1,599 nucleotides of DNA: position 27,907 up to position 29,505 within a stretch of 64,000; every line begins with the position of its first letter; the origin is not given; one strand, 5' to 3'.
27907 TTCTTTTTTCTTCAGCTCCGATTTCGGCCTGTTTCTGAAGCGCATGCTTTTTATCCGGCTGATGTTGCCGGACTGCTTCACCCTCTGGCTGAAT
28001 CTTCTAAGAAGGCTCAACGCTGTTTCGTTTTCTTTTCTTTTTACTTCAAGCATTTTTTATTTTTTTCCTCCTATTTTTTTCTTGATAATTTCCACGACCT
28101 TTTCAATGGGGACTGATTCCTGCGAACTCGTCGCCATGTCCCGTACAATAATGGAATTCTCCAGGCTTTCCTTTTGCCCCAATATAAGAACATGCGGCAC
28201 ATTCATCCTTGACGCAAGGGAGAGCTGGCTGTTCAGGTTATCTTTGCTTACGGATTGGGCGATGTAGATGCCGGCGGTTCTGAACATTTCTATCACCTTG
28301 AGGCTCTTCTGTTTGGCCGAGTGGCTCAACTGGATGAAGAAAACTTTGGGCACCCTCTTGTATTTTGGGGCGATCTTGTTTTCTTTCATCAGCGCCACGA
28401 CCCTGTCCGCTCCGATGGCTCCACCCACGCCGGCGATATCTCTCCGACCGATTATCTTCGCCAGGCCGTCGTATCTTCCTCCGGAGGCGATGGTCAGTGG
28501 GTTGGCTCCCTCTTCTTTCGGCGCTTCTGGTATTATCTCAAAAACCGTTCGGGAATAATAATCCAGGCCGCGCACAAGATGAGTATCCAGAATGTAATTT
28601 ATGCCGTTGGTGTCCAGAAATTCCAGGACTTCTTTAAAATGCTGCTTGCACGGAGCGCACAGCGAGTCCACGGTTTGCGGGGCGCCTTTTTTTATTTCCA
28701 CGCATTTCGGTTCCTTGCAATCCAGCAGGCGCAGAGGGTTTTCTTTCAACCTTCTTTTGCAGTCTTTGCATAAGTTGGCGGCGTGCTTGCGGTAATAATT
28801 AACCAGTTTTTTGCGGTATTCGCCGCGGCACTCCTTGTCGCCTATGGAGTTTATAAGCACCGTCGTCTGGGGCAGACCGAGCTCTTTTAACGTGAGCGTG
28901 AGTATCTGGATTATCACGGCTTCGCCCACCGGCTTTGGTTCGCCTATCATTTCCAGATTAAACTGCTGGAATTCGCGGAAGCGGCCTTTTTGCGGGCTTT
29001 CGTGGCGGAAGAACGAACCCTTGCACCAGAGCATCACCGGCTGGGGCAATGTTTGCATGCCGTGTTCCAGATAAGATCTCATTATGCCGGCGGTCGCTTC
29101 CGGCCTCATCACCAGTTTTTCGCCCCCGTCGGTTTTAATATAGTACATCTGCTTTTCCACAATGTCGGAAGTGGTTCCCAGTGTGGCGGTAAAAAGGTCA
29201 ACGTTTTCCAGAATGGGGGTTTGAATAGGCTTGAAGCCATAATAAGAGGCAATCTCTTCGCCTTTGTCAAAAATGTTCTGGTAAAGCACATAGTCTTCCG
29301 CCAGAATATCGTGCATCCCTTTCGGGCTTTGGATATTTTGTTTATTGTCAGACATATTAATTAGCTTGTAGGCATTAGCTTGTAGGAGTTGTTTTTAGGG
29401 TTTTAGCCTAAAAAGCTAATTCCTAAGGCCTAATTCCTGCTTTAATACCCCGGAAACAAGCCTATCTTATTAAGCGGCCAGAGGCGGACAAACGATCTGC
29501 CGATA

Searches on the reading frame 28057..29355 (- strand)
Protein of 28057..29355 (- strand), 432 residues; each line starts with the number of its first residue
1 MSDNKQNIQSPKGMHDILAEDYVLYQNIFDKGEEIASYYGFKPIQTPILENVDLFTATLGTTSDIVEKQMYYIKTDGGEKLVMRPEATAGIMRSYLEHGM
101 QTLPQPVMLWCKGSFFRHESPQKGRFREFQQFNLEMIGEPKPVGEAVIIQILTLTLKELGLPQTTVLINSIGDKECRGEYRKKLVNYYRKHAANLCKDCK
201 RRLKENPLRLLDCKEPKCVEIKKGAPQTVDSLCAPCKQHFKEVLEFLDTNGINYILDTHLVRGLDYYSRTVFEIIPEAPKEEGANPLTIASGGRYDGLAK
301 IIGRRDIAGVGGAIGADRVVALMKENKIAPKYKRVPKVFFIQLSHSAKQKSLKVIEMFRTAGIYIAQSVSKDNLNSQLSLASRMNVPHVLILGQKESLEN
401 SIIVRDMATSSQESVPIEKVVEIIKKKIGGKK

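Call 66: search_protein_families(library=pfam, proteins=[window:28057-29355:-], max_evalue=0.01)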
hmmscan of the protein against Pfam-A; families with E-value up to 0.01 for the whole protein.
window:28057-29355:- (432 aa): 3 families
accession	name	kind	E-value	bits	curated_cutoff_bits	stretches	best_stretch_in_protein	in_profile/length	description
PF13393.11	tRNA-synt_His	-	2.2e-28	99.8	25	1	13-318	1-307/308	Histidyl-tRNA synthetase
PF03129.25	HGTP_anticodon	-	3e-12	47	21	1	337-427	1-94/94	Anticodon binding domain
PF00587.30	tRNA-synt_2b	-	2.6e-09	37.8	29.3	1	71-277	1-123/179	tRNA synthetase class II core domain (G, H, P, S and T)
